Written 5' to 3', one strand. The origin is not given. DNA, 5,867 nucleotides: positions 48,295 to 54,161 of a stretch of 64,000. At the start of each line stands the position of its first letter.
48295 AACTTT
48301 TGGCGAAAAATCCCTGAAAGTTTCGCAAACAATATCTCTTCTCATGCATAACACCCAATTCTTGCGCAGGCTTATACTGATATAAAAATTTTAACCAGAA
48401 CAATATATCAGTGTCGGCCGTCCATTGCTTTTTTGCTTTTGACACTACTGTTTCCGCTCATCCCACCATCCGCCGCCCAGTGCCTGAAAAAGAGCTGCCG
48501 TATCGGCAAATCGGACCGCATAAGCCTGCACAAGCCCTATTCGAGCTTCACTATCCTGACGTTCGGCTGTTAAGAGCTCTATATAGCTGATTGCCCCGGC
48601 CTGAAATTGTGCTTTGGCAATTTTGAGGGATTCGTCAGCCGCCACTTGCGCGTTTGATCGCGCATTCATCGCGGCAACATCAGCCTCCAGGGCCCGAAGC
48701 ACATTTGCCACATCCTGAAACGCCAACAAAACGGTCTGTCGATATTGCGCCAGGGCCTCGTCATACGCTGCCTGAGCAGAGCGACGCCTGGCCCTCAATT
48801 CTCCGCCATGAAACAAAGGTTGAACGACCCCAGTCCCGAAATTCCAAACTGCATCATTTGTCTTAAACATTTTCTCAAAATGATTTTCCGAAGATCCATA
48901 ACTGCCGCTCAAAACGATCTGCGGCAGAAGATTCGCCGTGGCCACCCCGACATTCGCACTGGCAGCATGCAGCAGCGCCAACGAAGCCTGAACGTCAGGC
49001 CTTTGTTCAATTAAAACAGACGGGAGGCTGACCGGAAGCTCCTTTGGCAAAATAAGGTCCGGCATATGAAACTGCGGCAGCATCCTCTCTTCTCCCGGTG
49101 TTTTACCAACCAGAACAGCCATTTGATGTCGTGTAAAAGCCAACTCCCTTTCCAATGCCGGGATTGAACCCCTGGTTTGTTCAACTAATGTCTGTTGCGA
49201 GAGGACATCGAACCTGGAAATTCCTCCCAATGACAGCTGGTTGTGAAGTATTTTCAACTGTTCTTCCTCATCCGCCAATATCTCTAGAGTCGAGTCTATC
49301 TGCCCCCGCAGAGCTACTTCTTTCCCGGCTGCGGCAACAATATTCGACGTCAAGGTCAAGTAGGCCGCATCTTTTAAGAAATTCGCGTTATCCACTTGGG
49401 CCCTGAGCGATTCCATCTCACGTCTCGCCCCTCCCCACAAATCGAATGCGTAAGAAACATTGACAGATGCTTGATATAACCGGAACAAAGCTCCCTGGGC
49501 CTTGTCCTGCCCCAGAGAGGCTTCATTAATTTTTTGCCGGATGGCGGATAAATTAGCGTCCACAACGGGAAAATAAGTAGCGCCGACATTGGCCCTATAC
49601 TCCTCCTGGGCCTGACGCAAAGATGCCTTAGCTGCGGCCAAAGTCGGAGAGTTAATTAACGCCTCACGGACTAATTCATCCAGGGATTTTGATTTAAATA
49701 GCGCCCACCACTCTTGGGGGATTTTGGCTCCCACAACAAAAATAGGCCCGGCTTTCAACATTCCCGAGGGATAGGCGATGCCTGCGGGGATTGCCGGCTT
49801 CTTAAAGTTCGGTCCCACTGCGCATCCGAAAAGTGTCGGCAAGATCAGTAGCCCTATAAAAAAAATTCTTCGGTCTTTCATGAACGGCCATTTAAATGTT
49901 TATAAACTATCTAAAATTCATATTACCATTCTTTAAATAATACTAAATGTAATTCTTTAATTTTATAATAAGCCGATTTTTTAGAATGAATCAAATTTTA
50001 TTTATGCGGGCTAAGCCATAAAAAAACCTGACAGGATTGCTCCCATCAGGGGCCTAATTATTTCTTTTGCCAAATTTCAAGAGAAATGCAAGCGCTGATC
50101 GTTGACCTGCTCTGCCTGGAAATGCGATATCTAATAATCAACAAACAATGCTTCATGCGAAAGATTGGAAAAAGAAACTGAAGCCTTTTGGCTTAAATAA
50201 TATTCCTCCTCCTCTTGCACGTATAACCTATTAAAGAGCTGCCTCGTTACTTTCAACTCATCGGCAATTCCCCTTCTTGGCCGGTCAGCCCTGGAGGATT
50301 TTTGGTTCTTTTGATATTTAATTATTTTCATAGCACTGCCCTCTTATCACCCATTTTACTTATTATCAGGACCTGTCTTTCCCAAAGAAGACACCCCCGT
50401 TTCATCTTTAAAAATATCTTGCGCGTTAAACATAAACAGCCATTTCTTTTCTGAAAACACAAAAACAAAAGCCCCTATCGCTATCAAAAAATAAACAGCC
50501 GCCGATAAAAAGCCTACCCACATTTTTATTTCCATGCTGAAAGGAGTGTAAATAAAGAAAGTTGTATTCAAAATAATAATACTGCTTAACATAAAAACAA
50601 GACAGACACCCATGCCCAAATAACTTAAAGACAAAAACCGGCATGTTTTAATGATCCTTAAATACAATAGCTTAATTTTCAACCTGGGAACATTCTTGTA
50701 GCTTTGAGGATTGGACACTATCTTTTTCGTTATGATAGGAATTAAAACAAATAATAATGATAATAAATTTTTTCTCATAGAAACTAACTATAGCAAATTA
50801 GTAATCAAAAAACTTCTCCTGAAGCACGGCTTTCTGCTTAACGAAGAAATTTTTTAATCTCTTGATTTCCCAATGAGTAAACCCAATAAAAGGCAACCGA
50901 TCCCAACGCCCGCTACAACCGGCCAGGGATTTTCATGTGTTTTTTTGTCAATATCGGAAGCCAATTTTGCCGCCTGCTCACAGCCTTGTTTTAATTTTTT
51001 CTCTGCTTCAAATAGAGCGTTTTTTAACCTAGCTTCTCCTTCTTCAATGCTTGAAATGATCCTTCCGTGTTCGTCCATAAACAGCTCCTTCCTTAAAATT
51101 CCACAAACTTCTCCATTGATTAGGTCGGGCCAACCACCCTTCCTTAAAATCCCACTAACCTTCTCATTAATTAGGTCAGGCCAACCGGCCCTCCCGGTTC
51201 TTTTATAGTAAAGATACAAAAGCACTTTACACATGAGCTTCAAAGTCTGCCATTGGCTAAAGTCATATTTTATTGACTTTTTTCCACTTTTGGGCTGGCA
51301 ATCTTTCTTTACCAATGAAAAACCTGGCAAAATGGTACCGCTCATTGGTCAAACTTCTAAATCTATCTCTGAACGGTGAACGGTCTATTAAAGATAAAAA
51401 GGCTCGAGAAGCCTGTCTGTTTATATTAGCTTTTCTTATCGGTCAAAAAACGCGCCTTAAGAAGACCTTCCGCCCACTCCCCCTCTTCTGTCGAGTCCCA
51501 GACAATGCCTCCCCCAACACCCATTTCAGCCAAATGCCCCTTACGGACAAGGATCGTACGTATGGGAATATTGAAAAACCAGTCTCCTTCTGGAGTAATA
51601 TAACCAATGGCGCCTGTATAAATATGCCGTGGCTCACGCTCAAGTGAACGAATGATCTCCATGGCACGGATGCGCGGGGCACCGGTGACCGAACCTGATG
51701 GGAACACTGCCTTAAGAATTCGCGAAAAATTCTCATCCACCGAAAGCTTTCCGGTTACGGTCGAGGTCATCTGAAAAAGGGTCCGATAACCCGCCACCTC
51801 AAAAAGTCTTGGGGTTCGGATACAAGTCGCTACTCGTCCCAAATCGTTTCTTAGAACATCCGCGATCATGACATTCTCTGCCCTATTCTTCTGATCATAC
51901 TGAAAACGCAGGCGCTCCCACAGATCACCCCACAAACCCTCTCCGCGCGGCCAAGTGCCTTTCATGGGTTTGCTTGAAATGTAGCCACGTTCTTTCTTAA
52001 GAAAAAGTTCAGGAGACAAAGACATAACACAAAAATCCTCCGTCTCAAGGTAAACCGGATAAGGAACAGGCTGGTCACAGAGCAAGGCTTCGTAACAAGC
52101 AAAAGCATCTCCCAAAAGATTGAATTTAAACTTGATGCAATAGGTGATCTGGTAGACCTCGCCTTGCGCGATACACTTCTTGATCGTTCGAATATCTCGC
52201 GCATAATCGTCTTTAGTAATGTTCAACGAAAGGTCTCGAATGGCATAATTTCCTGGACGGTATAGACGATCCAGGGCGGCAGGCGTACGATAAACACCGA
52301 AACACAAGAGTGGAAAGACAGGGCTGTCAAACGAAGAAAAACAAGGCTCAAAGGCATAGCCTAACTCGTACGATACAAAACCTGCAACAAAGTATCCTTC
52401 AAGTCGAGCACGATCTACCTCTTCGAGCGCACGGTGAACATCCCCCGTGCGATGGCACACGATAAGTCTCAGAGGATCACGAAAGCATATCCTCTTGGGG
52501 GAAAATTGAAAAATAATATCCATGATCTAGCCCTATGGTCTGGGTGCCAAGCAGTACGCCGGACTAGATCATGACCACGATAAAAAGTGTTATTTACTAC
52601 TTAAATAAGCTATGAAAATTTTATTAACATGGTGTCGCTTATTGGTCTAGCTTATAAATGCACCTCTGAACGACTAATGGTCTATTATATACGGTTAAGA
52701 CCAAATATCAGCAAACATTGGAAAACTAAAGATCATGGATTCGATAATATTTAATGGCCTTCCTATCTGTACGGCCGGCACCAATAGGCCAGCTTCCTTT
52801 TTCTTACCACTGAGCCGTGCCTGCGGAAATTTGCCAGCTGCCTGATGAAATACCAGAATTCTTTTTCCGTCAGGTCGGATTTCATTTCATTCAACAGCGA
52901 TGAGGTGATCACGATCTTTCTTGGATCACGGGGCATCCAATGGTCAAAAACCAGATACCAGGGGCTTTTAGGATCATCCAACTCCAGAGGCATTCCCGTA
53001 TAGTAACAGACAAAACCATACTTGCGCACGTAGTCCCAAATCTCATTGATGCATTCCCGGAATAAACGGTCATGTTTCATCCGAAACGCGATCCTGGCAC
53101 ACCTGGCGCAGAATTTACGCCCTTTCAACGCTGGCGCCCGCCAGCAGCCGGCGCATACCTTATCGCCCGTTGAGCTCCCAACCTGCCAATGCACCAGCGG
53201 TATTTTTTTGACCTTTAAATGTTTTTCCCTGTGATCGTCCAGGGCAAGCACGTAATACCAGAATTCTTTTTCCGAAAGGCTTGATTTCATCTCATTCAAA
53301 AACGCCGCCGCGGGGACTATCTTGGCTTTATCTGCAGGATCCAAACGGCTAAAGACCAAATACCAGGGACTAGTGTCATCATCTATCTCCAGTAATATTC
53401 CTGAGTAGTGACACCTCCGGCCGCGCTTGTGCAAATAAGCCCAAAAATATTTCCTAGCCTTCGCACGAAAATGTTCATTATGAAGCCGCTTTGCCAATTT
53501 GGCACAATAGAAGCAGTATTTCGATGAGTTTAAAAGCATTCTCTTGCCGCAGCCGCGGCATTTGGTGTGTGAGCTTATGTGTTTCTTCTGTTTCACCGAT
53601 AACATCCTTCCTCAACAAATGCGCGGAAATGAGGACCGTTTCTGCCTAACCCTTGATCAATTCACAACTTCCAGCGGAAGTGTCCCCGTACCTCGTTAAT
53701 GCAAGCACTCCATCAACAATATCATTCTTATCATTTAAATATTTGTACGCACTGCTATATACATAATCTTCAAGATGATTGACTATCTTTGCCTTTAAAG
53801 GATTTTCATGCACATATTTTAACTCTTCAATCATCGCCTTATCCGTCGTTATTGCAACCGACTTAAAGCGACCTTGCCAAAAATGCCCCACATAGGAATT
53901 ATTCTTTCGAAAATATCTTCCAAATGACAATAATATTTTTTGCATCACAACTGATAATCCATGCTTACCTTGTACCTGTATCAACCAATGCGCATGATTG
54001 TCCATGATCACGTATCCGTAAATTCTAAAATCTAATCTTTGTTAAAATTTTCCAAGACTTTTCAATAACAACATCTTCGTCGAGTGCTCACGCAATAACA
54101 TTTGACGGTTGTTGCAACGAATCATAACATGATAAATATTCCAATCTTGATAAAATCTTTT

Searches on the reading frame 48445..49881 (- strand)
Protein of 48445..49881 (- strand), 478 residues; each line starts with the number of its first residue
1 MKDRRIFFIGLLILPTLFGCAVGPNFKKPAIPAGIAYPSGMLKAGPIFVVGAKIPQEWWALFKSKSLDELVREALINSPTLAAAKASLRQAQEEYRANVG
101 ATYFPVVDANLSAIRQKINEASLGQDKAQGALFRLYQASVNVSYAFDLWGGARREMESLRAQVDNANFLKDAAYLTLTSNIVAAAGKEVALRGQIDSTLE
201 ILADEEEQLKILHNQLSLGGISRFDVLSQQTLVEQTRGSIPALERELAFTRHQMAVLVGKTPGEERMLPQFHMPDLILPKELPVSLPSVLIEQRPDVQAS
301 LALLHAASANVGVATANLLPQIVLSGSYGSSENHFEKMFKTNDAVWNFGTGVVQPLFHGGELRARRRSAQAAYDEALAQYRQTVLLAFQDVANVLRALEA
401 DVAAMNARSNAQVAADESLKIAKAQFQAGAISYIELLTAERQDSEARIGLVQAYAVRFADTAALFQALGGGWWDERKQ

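Call 25: search_protein_families(library=ncbifam, max_evalue=1e-10, proteins=[window:48445-49881:-])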
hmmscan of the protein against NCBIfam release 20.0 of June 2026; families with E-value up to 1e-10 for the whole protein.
window:48445-49881:- (478 aa): 10 families
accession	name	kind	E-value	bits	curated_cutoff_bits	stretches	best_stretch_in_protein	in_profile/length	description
TIGR01845.1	outer_NodT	subfamily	7.6e-120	400.8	210.05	1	17-471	7-460/460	efflux transporter outer membrane subunit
NF007347.1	PRK09837.1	subfamily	4.1e-42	144.6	598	1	16-473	14-460/461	Cu(I)/Ag(I) efflux RND transporter outer membrane protein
NF033143.1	efflux_OM_AdeK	equivalog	7.3e-38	130.5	900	1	59-471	56-461/480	multidrug efflux RND transporter AdeIJK outer membrane channel subunit AdeK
NF033142.1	efflux_OM_AdeC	exception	9.5e-33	113.5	975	1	67-471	64-461/465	multidrug efflux RND transporter AdeABC outer membrane channel subunit AdeC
TIGR01844.1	type_I_sec_TolC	subfamily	6.6e-29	101.1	225.15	1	65-469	3-398/414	TolC family outer membrane protein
NF007390.0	PRK09915.1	equivalog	1.3e-25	90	597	1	17-472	21-479/488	MdtP family multidrug efflux transporter outer membrane subunit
NF047721.1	ToxDrgExpTdeA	equivalog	9.4e-24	84.1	550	1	54-470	46-451/455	toxin/drug exporter TdeA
NF008524.1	PRK11459.1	equivalog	1e-18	67.4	650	1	56-471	56-475/478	multidrug resistance outer membrane protein MdtQ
NF052390.1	efflux_OMP_AbuO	equivalog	5.6e-11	41.8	700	1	206-453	169-415/447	multidrug efflux outer membrane protein AbuO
NF007002.0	PRK09465.1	equivalog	8.2e-11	41.1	495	0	309-453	258-408/460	outer membrane channel protein TolC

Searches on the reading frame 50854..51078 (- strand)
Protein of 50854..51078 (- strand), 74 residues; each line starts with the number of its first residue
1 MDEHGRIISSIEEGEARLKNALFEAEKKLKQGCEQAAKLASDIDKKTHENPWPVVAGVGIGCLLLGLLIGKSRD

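Call 17: search_protein_families(library=ncbifam, proteins=[window:50854-51078:-])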
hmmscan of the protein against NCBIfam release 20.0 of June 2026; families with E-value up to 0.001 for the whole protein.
window:50854-51078:- (74 aa): 0 families

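Call 76: search_protein_families(library=pfam, max_evalue=0.0001, proteins=[window:50854-51078:-])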
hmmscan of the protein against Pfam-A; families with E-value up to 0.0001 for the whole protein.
window:50854-51078:- (74 aa): 0 families

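Call 81: search_protein_families(library=ncbifam, max_evalue=0.01, proteins=[window:50854-51078:-])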
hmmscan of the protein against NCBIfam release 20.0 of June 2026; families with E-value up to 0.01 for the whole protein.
window:50854-51078:- (74 aa): 0 families

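Call 93: search_protein_families(library=pfam, max_evalue=1, proteins=[window:50854-51078:-])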
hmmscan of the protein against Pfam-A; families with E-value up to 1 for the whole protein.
window:50854-51078:- (74 aa): 2 families
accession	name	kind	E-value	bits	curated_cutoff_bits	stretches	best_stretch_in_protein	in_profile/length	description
PF03148.19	Tektin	-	0.051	12.8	34.3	1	10-48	328-366/383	Tektin family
PF14700.11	RPOL_N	-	0.054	13.3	30.1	1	23-70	167-213/334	DNA-directed RNA polymerase N-terminal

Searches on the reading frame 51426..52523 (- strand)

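Call 17: search_protein_families(library=ncbifam, proteins=[window:51426-52523:-])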
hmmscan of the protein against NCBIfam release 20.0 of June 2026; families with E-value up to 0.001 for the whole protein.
window:51426-52523:- (365 aa): 26 families (the best 25 are shown)
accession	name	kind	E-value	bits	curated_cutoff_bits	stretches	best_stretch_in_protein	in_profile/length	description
NF005698.0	PRK07508.1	equivalog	3.6e-109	364.8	452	1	10-364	17-379/383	aminodeoxychorismate synthase component I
TIGR00553.1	pabB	equivalog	4.7e-91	305.3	328.4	1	47-360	2-329/329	aminodeoxychorismate synthase component I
TIGR01824.1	PabB-clade2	equivalog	4.5e-75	253.1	408.55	1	96-360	88-355/355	aminodeoxychorismate synthase, component I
TIGR00564.1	trpE_most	equivalog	7.9e-66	222.9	517.7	1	97-359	186-449/455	anthranilate synthase component I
NF004530.0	PRK05877.1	equivalog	1.3e-61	209.1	383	1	106-360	162-411/425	aminodeoxychorismate synthase component I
TIGR01820.1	TrpE-arch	equivalog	4.9e-59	200.8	512.05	1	104-356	187-440/449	anthranilate synthase component I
NF012009.0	PRK15465.1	equivalog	3.3e-55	187.4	622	1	99-356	185-443/453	aminodeoxychorismate synthase component 1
NF006563.0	PRK09070.1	equivalog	1.2e-54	185.6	514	1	105-359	183-439/447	aminodeoxychorismate synthase component I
NF004610.0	PRK05940.1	equivalog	4.3e-51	174.1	568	1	96-359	185-454/467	anthranilate synthase component I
NF010086.0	PRK13571.1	equivalog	2.3e-48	164.9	693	1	97-358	223-491/510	anthranilate synthase component I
NF010079.0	PRK13564.1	equivalog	1.2e-46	159.6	471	1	97-358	236-505/521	anthranilate synthase component 1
NF010089.0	PRK13574.1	equivalog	7.9e-46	156.9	527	1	100-358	153-412/421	anthranilate synthase component I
NF010087.0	PRK13572.1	equivalog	8.5e-44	149.9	580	1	101-353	169-420/435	anthranilate synthase component I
TIGR00565.1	trpE_proteo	equivalog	2e-42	145.7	494.65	1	96-360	217-489/498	anthranilate synthase component I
TIGR01823.1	PabB-fungal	equivalog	4.9e-38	130.9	442.55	1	103-358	469-735/742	aminodeoxychorismate synthase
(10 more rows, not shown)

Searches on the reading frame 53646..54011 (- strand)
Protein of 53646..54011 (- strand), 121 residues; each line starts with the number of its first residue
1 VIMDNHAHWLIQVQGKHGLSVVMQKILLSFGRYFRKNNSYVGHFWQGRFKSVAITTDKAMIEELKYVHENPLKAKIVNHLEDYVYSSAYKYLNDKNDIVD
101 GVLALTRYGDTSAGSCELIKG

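Call 76: search_protein_families(library=pfam, max_evalue=0.0001, proteins=[window:53646-54011:-])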
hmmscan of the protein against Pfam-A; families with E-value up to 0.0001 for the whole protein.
window:53646-54011:- (121 aa): 1 family
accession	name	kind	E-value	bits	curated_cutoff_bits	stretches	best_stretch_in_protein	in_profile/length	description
PF01797.21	Y1_Tnp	-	2e-06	28.4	23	1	2-69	48-120/121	Transposase IS200 like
